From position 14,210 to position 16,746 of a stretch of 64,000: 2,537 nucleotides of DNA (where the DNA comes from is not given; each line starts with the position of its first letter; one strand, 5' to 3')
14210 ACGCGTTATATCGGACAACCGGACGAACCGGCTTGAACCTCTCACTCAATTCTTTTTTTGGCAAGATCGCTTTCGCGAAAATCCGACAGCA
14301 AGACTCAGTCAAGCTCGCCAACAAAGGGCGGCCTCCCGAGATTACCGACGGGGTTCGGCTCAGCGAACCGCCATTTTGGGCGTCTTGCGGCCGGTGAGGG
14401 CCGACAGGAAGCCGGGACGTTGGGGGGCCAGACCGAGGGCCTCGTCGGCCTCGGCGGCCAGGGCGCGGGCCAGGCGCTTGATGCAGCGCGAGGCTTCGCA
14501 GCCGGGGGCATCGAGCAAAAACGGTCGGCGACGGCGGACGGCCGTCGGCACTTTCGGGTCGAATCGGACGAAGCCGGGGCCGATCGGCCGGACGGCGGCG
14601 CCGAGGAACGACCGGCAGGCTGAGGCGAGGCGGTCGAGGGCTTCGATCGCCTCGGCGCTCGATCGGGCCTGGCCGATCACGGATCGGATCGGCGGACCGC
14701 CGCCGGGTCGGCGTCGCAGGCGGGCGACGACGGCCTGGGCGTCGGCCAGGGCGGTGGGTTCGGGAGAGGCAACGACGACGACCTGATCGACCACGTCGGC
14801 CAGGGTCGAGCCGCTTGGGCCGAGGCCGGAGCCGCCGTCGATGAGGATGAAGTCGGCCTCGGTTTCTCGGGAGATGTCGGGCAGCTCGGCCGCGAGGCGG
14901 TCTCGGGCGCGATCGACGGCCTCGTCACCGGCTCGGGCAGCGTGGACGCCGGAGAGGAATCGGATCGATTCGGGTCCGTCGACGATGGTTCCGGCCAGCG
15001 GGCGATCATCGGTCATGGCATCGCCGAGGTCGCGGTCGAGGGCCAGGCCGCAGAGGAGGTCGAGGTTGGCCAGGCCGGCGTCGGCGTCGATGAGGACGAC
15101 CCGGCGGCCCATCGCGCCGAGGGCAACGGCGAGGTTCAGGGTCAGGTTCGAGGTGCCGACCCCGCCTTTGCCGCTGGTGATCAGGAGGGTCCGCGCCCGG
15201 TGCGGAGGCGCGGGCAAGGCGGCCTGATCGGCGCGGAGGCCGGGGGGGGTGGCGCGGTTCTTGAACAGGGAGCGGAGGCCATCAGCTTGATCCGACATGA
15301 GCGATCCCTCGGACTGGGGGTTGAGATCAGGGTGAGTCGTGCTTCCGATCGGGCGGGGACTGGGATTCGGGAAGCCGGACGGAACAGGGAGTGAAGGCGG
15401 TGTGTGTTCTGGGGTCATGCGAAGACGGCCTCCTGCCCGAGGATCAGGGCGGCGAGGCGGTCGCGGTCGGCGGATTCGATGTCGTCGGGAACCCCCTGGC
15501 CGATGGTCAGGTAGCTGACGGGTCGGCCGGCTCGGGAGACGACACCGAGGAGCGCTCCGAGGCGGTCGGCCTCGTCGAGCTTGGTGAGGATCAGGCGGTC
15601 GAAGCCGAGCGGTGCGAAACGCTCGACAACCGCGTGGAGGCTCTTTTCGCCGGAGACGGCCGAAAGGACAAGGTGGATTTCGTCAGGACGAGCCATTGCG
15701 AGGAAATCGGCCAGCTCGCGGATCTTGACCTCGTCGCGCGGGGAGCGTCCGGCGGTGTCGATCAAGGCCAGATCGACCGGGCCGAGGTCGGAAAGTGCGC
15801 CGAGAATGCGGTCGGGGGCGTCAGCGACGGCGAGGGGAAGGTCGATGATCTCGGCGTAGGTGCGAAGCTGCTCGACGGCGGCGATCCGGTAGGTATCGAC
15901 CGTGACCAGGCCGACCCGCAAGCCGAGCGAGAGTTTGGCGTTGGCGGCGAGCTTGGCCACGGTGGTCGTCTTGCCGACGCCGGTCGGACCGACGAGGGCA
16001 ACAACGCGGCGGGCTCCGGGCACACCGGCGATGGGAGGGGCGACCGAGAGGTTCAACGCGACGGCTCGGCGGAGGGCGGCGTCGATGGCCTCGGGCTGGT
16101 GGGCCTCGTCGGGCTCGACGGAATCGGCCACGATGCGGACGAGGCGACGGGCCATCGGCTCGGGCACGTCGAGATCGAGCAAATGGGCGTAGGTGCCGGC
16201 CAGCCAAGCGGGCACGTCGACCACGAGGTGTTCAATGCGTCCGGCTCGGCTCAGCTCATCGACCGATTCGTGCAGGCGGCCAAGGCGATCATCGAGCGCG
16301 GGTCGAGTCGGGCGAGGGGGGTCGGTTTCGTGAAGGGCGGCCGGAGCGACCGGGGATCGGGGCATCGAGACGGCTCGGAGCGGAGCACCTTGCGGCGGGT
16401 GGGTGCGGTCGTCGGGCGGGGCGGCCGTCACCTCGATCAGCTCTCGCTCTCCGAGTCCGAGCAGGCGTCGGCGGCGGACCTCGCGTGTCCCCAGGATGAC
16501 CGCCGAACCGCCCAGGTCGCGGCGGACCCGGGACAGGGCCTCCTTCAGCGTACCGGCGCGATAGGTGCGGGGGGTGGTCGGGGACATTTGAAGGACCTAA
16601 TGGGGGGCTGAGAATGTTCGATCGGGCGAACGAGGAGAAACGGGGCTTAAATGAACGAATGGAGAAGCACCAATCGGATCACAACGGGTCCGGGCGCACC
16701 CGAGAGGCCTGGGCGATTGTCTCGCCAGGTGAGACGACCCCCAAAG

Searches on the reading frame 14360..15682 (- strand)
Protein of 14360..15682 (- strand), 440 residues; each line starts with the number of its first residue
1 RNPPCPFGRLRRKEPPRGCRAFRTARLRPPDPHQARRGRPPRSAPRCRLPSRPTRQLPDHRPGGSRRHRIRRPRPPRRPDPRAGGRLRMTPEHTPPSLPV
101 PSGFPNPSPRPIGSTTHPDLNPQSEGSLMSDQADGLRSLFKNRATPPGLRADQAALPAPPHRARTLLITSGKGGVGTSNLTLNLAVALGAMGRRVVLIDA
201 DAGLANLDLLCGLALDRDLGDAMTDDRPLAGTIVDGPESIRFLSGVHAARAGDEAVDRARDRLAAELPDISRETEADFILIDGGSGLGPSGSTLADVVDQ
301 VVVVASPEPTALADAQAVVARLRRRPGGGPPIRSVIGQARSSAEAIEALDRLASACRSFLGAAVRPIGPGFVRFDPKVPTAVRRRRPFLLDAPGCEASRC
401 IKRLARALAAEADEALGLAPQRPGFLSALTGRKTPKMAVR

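Call 60: search_protein_families(library=pfam, proteins=[window:14360-15682:-], max_evalue=0.001)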
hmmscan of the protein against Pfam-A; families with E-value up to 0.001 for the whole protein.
window:14360-15682:- (440 aa): 5 families
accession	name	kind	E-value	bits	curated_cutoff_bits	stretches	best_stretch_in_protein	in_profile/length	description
PF10609.15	ParA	-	1.1e-10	41.8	27.1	1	164-318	4-156/246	NUBPL iron-transfer P-loop NTPase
PF01656.29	CbiA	-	1.1e-09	38.7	25.4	1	167-314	2-54/125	CobQ/CobB/MinD/ParA nucleotide binding domain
PF13614.12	AAA_31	-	2.5e-08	34.5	27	1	164-319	2-161/177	AAA domain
PF06564.18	CBP_BcsQ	-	7.3e-05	22.8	21.3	1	168-310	6-150/234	Cellulose biosynthesis protein BcsQ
PF00142.24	Fer4_NifH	-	9.9e-05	22.4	25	0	170-202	6-38/271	4Fe-4S iron sulfur cluster binding proteins, NifH/frxC family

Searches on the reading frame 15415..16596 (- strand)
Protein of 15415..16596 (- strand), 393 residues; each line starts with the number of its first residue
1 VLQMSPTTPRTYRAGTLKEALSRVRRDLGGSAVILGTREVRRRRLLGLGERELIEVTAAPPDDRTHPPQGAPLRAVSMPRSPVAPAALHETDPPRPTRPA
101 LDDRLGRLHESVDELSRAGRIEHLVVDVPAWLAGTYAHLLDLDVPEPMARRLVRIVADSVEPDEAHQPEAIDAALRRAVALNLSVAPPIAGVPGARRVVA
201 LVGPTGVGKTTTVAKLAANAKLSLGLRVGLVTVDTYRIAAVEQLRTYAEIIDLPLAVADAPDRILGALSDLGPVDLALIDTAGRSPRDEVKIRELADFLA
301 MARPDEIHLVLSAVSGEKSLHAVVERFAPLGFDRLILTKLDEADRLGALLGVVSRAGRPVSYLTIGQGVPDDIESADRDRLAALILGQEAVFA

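Call 16: search_protein_families(library=pfam, proteins=[window:15415-16596:-], max_evalue=0.0001)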
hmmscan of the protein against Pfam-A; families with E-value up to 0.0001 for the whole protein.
window:15415-16596:- (393 aa): 1 family
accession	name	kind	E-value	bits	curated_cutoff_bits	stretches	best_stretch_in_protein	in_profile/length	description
PF00448.28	SRP54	-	6.7e-43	147.1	22.7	1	197-386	2-195/196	SRP54-type protein, GTPase domain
